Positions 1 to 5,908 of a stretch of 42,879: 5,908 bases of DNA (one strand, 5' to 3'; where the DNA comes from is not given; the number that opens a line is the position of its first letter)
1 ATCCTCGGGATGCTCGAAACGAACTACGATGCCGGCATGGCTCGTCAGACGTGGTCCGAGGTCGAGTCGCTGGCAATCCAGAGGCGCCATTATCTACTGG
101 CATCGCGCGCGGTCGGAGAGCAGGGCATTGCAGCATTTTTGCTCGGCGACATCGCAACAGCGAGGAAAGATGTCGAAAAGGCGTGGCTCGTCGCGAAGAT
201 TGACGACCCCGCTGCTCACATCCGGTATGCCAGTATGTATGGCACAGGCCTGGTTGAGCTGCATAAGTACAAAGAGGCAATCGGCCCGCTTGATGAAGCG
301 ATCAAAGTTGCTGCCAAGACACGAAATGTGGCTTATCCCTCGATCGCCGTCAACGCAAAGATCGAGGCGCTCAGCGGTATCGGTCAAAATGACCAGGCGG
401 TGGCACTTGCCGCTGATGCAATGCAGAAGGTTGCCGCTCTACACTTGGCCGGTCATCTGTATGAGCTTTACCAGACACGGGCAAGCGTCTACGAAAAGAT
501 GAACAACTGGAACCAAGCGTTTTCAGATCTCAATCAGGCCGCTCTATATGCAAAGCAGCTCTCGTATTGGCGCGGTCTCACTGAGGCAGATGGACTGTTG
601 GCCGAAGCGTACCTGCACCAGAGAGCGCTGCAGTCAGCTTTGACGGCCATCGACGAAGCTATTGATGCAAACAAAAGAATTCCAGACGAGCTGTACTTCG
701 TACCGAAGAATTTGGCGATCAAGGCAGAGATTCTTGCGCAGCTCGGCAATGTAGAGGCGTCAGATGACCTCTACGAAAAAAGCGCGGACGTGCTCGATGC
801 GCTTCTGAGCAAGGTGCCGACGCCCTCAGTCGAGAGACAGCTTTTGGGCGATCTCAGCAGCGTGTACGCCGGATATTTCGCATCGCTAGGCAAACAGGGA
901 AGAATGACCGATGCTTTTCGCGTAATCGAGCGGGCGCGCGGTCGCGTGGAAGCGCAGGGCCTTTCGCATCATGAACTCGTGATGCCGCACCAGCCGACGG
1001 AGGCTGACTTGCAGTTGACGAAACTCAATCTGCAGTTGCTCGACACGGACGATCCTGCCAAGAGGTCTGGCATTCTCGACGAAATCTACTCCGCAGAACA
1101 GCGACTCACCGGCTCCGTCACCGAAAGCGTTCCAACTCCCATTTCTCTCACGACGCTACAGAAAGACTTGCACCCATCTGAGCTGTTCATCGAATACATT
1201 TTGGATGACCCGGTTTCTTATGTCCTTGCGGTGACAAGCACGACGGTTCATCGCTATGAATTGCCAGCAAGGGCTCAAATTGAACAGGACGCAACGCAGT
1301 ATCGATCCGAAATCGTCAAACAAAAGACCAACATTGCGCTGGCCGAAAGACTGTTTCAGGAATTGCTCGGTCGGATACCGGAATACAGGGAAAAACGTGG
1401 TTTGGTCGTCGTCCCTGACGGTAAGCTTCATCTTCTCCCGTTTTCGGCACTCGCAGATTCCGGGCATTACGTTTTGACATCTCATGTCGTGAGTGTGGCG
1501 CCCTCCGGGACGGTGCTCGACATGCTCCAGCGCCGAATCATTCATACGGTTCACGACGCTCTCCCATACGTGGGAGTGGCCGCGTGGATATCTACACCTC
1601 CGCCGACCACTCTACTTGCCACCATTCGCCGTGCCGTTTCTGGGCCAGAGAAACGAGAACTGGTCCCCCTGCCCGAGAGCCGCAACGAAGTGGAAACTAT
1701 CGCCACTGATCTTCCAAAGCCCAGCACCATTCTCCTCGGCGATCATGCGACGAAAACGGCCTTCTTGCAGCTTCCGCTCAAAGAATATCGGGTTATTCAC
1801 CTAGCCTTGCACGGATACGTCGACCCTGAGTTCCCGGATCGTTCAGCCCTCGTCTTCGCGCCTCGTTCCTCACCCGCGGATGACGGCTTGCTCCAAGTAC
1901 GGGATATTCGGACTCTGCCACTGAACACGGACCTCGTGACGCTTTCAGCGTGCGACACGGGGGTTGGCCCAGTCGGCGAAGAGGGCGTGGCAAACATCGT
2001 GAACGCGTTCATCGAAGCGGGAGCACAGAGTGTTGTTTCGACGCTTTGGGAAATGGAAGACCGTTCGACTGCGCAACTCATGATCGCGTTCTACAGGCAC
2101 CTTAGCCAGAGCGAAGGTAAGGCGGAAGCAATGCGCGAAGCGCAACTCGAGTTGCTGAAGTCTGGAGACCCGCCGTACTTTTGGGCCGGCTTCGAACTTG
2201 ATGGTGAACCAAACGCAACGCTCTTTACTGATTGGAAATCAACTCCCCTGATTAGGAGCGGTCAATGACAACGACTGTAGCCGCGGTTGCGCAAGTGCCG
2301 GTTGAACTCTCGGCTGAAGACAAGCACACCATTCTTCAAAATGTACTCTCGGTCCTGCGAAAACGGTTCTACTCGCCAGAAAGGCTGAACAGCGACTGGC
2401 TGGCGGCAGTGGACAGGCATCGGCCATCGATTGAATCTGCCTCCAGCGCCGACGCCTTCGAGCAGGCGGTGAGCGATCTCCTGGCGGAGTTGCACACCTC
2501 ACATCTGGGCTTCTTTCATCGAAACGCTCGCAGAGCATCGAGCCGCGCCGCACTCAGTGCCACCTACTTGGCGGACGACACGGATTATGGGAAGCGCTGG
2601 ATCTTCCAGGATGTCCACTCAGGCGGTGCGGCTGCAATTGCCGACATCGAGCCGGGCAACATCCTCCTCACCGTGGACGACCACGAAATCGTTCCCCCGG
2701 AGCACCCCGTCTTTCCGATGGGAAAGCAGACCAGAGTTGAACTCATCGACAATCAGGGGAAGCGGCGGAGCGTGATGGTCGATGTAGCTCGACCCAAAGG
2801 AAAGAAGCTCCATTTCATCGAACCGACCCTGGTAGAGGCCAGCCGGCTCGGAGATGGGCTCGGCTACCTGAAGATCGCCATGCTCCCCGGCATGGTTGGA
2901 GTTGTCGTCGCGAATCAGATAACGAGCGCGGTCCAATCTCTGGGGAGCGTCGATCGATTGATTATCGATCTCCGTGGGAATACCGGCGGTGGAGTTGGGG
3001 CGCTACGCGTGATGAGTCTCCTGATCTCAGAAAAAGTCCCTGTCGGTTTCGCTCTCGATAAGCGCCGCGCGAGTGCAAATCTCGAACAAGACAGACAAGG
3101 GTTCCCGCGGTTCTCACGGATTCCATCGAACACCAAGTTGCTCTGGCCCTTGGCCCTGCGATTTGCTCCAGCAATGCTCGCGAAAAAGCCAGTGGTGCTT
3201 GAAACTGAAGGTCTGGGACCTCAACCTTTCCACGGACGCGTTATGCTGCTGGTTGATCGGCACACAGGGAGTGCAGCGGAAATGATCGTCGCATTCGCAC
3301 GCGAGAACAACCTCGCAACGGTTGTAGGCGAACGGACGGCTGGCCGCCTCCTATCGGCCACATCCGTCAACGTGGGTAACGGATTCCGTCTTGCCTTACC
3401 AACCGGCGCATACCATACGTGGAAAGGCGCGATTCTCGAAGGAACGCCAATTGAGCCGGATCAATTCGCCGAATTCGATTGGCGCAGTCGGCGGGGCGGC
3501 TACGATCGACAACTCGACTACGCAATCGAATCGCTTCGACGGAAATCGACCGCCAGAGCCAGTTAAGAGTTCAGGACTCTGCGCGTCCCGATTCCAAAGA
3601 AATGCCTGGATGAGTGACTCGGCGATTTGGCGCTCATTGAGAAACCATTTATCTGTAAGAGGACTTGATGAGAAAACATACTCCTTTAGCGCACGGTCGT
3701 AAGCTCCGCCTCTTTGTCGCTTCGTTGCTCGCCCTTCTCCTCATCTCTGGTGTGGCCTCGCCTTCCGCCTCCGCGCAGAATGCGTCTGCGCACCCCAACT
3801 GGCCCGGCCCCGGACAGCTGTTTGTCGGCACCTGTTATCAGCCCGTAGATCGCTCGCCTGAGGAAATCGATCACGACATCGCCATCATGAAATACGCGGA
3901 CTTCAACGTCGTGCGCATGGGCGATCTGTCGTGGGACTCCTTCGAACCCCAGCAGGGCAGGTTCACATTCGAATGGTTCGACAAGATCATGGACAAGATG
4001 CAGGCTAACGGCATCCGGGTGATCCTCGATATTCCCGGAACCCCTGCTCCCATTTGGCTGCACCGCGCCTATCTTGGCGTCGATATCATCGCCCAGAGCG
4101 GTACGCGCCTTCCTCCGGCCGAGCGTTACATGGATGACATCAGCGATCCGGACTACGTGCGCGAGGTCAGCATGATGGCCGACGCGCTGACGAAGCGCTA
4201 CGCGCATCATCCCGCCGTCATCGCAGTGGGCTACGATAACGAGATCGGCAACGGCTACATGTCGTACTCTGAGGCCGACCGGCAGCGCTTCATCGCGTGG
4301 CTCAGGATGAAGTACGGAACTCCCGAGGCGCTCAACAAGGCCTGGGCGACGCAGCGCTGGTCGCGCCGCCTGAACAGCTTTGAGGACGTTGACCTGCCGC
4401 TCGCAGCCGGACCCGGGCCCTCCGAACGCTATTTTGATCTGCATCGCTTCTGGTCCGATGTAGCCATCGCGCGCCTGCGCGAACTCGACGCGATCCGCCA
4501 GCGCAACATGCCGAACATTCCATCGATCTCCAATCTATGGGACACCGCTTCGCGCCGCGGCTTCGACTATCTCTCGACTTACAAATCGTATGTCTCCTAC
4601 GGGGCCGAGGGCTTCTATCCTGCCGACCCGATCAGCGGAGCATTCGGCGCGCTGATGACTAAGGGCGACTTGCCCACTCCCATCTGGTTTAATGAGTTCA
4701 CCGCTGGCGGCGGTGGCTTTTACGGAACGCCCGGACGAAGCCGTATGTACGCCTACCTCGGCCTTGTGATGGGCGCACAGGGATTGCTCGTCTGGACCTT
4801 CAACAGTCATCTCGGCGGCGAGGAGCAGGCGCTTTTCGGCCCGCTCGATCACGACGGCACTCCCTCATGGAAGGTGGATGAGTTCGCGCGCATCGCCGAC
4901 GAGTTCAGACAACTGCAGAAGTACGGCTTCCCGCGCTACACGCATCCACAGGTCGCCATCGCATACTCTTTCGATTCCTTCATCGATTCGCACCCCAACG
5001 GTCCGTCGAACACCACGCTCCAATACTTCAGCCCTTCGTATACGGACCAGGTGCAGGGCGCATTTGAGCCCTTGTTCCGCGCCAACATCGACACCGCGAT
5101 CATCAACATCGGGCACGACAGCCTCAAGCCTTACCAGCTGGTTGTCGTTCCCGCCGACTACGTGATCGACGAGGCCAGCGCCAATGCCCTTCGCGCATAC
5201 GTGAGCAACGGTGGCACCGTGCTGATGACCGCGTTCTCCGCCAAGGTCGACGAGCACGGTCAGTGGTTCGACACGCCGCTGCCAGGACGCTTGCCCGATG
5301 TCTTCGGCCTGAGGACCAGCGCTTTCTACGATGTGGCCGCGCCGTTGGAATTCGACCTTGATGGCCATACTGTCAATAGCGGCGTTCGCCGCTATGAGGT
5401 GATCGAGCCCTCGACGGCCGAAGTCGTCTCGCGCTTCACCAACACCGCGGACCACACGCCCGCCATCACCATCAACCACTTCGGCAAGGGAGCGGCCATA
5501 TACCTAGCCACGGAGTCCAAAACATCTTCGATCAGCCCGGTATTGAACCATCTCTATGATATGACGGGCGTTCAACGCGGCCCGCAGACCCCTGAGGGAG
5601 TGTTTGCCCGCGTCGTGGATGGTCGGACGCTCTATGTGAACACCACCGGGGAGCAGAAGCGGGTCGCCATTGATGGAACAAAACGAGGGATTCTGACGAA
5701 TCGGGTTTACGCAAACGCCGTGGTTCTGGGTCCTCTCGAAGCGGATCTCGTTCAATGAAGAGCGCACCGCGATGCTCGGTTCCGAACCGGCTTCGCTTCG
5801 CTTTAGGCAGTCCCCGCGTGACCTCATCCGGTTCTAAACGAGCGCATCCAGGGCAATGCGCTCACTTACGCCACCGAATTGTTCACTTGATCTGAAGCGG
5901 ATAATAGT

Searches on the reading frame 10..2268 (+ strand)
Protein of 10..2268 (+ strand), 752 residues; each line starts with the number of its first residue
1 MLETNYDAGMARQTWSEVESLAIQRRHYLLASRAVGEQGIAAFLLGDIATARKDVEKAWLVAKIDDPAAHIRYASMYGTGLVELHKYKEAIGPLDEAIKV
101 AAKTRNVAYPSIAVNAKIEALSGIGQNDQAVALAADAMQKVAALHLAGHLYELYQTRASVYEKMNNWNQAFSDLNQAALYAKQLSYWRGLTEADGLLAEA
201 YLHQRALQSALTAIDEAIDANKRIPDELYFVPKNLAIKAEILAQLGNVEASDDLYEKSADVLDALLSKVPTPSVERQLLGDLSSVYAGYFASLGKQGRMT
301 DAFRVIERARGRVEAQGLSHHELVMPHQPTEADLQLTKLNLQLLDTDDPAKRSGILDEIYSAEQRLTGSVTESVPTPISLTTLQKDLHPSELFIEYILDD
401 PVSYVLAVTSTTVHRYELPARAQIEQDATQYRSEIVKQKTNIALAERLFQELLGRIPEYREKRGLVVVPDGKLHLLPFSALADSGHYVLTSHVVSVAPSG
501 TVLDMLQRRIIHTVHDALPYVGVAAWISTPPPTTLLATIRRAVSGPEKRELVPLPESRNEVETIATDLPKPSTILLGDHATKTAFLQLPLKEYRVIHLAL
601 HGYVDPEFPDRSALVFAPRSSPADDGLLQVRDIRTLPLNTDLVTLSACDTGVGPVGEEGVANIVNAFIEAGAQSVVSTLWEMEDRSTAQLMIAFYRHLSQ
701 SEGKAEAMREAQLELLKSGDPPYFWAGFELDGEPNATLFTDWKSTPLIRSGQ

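Call 11: search_protein_families(library=pfam, proteins=[window:10-2268:+], max_evalue=0.001)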
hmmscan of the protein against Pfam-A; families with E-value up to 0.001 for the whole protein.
window:10-2268:+ (752 aa): 3 families
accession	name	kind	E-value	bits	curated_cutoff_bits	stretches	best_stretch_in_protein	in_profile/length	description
PF12770.12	CHAT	-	8.4e-62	209.7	24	1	443-732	6-288/289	CHAT domain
PF13424.12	TPR_12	-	0.00016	22.2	30.1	0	157-221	9-75/77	Tetratricopeptide repeat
PF07719.23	TPR_2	-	0.00035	20.9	27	0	152-181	2-31/34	Tetratricopeptide repeat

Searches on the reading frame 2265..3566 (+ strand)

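Call 11: search_protein_families(library=pfam, proteins=[window:2265-3566:+], max_evalue=0.001)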
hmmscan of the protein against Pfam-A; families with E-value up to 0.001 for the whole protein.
window:2265-3566:+ (433 aa): 2 families
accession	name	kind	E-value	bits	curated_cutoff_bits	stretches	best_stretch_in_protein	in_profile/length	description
PF03572.23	Peptidase_S41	-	2.4e-23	83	24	1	199-399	2-162/165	Peptidase family S41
PF14684.11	Tricorn_C1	-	0.00043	20.6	24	1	18-73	3-58/59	Tricorn protease C1 domain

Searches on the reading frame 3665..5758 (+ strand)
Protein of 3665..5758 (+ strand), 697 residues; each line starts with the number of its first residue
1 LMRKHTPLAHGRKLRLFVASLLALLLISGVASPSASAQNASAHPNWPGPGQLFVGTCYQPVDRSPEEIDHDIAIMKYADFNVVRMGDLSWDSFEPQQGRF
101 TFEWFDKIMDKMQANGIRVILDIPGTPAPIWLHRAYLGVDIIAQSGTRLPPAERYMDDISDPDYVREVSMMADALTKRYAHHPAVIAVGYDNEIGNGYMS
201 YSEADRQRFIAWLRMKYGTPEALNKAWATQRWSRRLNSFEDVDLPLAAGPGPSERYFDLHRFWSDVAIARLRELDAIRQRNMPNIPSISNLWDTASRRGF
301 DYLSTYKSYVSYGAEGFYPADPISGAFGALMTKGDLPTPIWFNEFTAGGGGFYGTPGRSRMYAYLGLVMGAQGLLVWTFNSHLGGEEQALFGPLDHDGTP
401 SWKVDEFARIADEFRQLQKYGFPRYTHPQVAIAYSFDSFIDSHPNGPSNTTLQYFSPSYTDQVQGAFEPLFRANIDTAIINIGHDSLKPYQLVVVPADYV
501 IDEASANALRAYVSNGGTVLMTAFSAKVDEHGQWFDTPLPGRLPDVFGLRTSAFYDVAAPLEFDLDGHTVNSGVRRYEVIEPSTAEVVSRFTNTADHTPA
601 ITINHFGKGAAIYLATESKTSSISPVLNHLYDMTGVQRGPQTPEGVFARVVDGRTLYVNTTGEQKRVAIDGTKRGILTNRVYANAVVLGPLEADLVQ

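Call 11: search_protein_families(library=pfam, proteins=[window:3665-5758:+], max_evalue=0.001)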
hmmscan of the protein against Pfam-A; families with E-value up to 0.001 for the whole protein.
window:3665-5758:+ (697 aa): 2 families
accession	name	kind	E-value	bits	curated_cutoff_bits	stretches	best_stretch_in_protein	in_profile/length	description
PF02449.21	Glyco_hydro_42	-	4.9e-57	194.4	21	1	57-416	1-375/376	Beta-galactosidase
PF08532.16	Glyco_hydro_42M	-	8.1e-35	120.6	25.8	1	429-635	2-205/207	Beta-galactosidase trimerisation domain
